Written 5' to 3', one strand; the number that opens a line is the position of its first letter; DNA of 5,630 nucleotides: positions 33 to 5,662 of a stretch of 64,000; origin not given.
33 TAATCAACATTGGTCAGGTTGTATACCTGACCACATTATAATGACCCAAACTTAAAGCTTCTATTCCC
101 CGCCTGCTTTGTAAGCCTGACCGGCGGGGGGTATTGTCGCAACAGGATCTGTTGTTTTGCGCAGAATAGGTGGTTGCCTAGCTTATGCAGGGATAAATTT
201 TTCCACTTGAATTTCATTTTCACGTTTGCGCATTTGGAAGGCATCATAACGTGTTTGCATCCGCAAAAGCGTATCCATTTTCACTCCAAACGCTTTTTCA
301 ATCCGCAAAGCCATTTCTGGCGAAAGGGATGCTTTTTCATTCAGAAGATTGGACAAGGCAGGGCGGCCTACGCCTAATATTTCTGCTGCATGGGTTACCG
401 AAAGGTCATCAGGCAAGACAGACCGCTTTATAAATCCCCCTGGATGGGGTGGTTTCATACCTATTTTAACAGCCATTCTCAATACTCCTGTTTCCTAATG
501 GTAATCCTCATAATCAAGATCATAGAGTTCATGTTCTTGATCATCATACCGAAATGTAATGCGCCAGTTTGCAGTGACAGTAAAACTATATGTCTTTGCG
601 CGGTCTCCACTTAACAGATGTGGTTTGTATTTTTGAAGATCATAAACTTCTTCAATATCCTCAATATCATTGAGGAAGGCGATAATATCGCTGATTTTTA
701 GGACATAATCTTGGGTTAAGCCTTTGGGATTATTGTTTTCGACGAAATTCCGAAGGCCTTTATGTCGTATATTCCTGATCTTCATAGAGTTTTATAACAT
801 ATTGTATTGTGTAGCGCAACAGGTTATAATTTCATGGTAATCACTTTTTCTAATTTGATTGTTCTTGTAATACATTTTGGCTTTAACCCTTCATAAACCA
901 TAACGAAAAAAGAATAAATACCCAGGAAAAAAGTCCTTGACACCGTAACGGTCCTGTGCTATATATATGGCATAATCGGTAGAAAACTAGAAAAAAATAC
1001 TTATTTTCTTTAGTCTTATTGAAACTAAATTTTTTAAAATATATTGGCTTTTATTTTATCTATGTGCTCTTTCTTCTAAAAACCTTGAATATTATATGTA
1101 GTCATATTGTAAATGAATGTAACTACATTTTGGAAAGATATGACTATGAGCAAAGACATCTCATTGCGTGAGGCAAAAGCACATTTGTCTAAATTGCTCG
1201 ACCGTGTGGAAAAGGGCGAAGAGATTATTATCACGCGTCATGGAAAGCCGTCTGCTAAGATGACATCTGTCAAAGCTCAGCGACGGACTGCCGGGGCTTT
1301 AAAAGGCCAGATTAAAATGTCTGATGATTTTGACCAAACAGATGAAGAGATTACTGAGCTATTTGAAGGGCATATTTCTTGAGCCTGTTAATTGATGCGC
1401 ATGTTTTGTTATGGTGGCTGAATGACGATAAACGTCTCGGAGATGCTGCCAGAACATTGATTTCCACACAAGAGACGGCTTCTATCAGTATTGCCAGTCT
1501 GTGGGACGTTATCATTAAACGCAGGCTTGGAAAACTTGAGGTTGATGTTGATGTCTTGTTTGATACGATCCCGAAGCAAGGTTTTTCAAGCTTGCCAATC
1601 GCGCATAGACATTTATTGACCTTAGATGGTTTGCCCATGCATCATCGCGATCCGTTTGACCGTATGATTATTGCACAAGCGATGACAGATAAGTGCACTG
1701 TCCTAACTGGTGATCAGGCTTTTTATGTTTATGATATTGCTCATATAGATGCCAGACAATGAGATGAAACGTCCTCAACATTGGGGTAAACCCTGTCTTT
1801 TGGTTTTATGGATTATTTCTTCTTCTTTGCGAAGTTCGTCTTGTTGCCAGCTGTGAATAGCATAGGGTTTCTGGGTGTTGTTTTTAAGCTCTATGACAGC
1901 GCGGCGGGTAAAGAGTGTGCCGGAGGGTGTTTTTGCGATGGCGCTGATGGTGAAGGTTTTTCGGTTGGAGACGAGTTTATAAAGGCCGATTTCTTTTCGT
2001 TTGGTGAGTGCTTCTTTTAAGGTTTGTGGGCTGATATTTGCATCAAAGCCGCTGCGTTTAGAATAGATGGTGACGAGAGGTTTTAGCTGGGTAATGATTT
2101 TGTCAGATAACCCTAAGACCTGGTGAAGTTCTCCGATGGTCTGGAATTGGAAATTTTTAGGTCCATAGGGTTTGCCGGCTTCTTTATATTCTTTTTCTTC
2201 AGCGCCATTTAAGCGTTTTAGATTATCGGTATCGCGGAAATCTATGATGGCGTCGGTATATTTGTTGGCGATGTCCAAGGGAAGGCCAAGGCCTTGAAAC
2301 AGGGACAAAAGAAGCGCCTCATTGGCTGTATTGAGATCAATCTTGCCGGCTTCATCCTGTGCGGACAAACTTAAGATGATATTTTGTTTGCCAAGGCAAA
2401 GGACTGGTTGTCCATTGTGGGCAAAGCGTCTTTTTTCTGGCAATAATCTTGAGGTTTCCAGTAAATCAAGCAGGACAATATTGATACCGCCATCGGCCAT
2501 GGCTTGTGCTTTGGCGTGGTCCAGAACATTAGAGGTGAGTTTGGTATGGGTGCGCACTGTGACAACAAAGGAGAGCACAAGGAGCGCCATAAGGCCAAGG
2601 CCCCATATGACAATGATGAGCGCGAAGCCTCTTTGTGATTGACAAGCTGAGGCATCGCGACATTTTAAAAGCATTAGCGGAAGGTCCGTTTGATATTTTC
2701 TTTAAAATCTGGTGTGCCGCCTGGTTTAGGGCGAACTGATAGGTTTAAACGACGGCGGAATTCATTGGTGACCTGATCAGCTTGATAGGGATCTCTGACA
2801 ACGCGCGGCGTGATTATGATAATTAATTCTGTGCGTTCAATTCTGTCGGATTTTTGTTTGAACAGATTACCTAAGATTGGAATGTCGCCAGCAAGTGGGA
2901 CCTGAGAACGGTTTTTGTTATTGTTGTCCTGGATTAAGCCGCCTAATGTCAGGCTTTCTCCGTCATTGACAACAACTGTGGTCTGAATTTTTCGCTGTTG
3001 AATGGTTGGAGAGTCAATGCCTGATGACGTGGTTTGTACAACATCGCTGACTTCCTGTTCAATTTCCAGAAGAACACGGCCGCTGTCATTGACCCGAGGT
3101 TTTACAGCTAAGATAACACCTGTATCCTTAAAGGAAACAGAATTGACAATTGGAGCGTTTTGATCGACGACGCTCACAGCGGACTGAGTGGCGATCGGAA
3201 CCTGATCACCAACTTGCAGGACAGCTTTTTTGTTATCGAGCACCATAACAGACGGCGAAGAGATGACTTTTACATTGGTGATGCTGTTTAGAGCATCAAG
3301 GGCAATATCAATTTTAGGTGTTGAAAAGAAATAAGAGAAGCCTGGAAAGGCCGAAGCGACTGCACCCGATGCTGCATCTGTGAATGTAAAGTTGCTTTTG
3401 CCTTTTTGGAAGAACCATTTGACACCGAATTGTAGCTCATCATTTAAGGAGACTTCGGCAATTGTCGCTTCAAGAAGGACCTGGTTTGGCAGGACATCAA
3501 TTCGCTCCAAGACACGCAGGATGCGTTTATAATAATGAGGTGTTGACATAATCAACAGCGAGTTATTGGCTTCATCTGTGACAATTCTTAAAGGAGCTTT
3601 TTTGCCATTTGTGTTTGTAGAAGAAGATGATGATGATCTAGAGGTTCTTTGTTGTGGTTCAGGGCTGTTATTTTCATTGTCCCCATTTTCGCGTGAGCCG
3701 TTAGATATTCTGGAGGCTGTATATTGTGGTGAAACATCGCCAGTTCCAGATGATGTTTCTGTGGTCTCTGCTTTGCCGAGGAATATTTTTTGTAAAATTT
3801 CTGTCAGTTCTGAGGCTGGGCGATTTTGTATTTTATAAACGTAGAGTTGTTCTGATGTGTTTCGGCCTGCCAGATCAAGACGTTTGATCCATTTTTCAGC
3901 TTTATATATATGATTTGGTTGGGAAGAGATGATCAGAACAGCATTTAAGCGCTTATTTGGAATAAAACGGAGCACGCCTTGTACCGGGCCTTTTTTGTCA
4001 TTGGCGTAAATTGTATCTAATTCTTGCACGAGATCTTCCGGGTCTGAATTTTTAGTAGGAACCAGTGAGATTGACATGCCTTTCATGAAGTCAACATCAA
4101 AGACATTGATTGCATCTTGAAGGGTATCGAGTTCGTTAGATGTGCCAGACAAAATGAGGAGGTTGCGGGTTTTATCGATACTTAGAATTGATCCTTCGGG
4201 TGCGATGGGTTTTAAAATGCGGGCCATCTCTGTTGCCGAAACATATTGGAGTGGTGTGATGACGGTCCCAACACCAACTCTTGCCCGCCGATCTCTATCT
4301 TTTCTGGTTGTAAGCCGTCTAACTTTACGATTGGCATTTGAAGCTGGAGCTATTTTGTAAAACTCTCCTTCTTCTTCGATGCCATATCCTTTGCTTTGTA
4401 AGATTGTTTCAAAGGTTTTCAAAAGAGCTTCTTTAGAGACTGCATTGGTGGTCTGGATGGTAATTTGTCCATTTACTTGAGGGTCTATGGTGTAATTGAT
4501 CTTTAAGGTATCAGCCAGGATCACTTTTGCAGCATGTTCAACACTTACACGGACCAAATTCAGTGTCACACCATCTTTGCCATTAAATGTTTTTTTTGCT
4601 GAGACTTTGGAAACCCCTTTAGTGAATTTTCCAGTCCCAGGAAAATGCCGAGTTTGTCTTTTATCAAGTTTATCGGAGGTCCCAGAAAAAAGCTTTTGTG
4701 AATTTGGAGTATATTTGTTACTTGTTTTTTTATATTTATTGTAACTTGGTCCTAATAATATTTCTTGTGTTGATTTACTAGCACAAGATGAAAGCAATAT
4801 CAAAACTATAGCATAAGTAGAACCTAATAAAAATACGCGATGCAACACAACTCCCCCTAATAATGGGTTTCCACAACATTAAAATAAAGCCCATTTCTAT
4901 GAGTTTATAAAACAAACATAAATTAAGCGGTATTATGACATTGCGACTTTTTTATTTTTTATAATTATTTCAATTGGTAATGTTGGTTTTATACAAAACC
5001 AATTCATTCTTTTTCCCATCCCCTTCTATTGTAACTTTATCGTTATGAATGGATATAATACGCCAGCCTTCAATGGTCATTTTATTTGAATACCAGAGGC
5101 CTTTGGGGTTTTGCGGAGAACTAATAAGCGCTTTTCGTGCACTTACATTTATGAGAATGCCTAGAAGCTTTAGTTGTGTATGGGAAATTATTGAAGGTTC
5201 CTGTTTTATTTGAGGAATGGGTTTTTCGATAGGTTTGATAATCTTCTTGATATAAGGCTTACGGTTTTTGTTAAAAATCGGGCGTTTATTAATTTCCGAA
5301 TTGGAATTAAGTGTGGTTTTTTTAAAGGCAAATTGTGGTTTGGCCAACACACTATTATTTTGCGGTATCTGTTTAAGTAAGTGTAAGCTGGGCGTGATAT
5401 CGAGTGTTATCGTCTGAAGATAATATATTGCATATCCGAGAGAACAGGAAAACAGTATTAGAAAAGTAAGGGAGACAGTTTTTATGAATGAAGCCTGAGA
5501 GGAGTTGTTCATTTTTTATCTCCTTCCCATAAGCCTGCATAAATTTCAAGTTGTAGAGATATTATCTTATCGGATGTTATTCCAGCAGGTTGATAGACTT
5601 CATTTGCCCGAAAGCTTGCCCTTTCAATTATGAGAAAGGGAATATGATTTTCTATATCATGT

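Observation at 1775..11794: Atypical type II secretion locus: two divergent operons, gspK separated from gspHIJ, no gspG or gspO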

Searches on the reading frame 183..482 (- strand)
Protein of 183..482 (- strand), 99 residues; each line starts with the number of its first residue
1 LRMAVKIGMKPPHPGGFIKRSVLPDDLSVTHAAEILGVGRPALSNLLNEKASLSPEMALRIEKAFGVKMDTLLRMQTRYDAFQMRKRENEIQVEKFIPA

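Call 61: search_protein_families(library=pfam, proteins=[window:183-482:-], max_evalue=0.001)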
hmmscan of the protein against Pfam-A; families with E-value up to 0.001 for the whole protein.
window:183-482:- (99 aa): 2 families
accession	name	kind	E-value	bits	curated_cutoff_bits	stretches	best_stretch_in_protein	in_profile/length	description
PF01381.28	HTH_3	-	1.8e-08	34.7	23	1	28-71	11-54/55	Helix-turn-helix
PF15943.11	YdaS_toxin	-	0.00029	21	30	1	32-66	14-48/65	Bacterial toxin YdaS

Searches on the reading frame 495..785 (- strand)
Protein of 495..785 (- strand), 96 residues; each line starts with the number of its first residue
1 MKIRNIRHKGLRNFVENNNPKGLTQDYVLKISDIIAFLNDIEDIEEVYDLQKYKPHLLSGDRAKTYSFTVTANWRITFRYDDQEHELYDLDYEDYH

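Call 61: search_protein_families(library=pfam, proteins=[window:495-785:-], max_evalue=0.001)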
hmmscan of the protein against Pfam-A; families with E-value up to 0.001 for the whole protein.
window:495-785:- (96 aa): 1 family
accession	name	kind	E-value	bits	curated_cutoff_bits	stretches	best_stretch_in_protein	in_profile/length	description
PF05015.19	HigB-like_toxin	-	1.1e-05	26.3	27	1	5-96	2-91/91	RelE-like toxin of type II toxin-antitoxin system HigB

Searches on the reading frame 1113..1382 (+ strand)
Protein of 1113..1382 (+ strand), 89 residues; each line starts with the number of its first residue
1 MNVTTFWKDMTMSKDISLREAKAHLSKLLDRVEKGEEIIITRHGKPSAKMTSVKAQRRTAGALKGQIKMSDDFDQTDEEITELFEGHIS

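Call 61: search_protein_families(library=pfam, proteins=[window:1113-1382:+], max_evalue=0.001)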
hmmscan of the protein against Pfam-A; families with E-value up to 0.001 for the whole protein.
window:1113-1382:+ (89 aa): 2 families
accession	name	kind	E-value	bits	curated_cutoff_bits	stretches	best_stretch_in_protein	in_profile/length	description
PF02604.26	PhdYeFM_antitox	-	8.1e-15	54.8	29.8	1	15-59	3-48/74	Antitoxin Phd_YefM, type II toxin-antitoxin system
PF10047.15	DUF2281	-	0.00097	20.1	26.5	0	53-78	37-59/64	Protein of unknown function (DUF2281)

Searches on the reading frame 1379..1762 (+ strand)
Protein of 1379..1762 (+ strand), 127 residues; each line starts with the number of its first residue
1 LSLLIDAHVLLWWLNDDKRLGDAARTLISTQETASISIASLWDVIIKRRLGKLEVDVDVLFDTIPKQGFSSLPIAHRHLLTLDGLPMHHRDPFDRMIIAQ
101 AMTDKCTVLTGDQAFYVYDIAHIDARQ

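Call 61: search_protein_families(library=pfam, proteins=[window:1379-1762:+], max_evalue=0.001)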
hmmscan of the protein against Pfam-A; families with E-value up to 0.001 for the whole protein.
window:1379-1762:+ (127 aa): 1 family
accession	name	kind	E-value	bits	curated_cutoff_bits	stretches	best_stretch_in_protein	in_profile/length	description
PF01850.27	PIN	-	9e-14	52.6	23.6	1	4-119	2-118/120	PIN domain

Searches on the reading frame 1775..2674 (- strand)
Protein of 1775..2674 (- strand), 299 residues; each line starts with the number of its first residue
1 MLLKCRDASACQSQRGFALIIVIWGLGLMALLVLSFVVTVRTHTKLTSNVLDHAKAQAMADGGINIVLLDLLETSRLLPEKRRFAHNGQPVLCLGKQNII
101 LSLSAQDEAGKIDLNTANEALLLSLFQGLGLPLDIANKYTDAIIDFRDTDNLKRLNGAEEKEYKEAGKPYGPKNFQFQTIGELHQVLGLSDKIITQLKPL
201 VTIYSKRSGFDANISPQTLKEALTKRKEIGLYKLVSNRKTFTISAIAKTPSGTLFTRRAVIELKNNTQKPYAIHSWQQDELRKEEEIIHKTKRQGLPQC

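Call 4: search_protein_families(library=pfam, proteins=[window:1775-2674:-], max_evalue=0.1)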
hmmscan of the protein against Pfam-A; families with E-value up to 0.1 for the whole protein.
window:1775-2674:- (299 aa): 3 families
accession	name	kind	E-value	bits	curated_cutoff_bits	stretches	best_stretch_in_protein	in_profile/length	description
PF21687.3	T2SSK_1st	-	5.3e-17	62.9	26.2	1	114-205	15-106/107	Type II secretion system (T2SS), protein K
PF12836.13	HHH_3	-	2.8e-05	24.6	27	0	173-202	36-65/65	Helix-hairpin-helix motif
PF14341.11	PilX_N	-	0.018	15.4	25.5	1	15-64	1-50/51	PilX N-terminal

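Call 5: search_protein_families(library=ncbifam, proteins=[window:1775-2674:-], max_evalue=0.1)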
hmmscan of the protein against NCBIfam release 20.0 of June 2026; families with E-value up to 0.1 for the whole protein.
window:1775-2674:- (299 aa): 4 families
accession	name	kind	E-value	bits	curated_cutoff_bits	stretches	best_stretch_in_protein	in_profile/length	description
NF037980.1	T2SS_GspK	equivalog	1.5e-21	77.2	130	1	14-238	1-242/307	type II secretion system minor pseudopilin GspK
TIGR02600.1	Verru_Chthon_A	subfamily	1.2e-06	26.7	332.3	1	16-68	1-53/1296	Verru_Chthon cassette protein A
TIGR01259.1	comE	subfamily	0.01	15.8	152.35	0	170-203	87-120/120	comEA protein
TIGR00426.1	TIGR00426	subfamily_domain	0.065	13.3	53.1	0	168-201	34-67/69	competence protein ComEA helix-hairpin-helix repeat region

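Call 39: find_encoding_contigs(protein=window:1775-2674:-, flank=10000, max_places=4)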
Protein window:1775-2674:- (299 aa): no gene with exactly this product is on record in the collection.

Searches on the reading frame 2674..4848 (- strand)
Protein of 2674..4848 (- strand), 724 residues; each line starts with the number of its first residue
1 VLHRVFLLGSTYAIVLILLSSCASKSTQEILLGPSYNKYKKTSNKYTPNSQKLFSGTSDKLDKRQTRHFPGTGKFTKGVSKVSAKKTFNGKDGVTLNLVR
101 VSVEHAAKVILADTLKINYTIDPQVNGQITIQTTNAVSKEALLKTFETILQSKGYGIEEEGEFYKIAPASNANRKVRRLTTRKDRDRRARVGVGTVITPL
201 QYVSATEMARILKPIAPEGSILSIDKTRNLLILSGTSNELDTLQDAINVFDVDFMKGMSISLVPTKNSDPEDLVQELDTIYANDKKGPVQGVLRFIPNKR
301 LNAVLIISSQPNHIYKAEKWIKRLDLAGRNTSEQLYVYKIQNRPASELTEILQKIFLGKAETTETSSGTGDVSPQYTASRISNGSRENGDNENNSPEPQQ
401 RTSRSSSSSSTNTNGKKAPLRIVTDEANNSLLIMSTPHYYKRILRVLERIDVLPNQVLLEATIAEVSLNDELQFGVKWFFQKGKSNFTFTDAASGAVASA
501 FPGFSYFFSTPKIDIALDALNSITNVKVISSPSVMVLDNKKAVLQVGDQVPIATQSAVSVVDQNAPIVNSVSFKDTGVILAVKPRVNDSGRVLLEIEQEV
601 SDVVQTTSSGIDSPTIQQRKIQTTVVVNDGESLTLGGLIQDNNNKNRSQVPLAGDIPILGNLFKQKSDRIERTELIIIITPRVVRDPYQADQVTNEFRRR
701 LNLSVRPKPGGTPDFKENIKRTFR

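Call 4: search_protein_families(library=pfam, proteins=[window:2674-4848:-], max_evalue=0.1)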
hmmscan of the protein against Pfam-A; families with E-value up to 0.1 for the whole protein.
window:2674-4848:- (724 aa): 3 families
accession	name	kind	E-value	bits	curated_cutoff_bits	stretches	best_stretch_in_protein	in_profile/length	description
PF00263.26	Secretin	-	8.1e-49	165.9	27.5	1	519-685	1-169/169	Bacterial type II and III secretion system protein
PF03958.22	Secretin_N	-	1.6e-27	95.9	28.2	3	196-253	2-66/69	Bacterial type II/III secretion system short domain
PF21305.2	type_II_gspD_N0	-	9.9e-11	41.8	27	1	97-166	2-71/71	GspD-like, N0 domain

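Call 5: search_protein_families(library=ncbifam, proteins=[window:2674-4848:-], max_evalue=0.1)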
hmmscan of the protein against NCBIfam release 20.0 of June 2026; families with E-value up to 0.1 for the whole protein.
window:2674-4848:- (724 aa): 9 families
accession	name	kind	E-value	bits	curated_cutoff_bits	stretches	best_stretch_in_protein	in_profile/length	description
TIGR02517.1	type_II_gspD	equivalog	3e-138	461.9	351.35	1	96-694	1-600/600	type II secretion system secretin GspD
TIGR02515.1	IV_pilus_PilQ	subfamily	8.1e-60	203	284.35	3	510-684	258-427/428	type IV pilus secretin PilQ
TIGR02519.1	pilus_MshL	equivalog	3.8e-44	150.9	250.2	1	428-684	7-290/290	pilus (MSHA type) biogenesis protein MshL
NF010083.0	PRK13568.1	equivalog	9.1e-43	146.6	554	2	422-685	154-418/419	DNA uptake porin HofQ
TIGR02516.1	type_III_yscC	equivalog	3.2e-37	128.2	238.45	1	412-685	191-462/463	type III secretion system outer membrane ring subunit SctC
NF007851.2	PRK10560.1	exception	4.7e-37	127.8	598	2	421-684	145-409/412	DNA uptake porin HofQ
NF011873.0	PRK15346.1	equivalog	1.4e-25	89.9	524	1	404-671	221-481/499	EscC/YscC/HrcC family type III secretion system outer membrane ring protein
NF042912.1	Amuc_1098_fam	equivalog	1.3e-17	63.2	750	1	601-684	713-796/805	Amuc_1098 family type IV pilus outer membrane protein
TIGR02520.1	pilus_B_mal_scr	equivalog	1.6e-11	43.5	287.65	1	363-681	181-511/513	PilN family type IVB pilus formation outer membrane protein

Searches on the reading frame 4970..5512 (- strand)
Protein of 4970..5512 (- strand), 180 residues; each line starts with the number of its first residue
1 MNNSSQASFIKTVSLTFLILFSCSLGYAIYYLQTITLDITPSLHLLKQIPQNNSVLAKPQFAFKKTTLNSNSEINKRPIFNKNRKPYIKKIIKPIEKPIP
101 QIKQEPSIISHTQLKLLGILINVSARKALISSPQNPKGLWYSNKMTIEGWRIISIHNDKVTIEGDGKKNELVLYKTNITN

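Call 4: search_protein_families(library=pfam, proteins=[window:4970-5512:-], max_evalue=0.1)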
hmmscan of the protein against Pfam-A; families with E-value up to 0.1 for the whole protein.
window:4970-5512:- (180 aa): 2 families
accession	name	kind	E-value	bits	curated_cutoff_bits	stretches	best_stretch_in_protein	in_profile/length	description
PF11356.14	T2SSC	-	0.045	14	27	1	110-173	76-141/141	Type II secretion system protein C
PF18253.6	HipN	-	0.097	12.8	23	0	45-66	11-32/42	Hsp70-interacting protein N N-terminal domain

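Call 5: search_protein_families(library=ncbifam, proteins=[window:4970-5512:-], max_evalue=0.1)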
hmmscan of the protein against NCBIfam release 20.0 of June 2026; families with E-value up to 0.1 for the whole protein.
window:4970-5512:- (180 aa): 4 families
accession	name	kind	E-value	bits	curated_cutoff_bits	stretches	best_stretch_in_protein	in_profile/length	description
TIGR01713.1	typeII_sec_gspC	equivalog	3.5e-05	23.5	101.6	1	52-177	29-148/259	type II secretion system protein GspC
NF041515.1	GspC_delta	equivalog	0.00023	21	150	1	50-174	36-164/311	type II secretion system protein GspC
NF041470.1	sec_prot_XpsN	equivalog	0.019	14.6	400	0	69-172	63-155/260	type II secretion system protein XpsN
NF033578.1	transpos_IS5_1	equivalog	0.034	13.3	275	1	56-167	181-275/419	IS5 family transposase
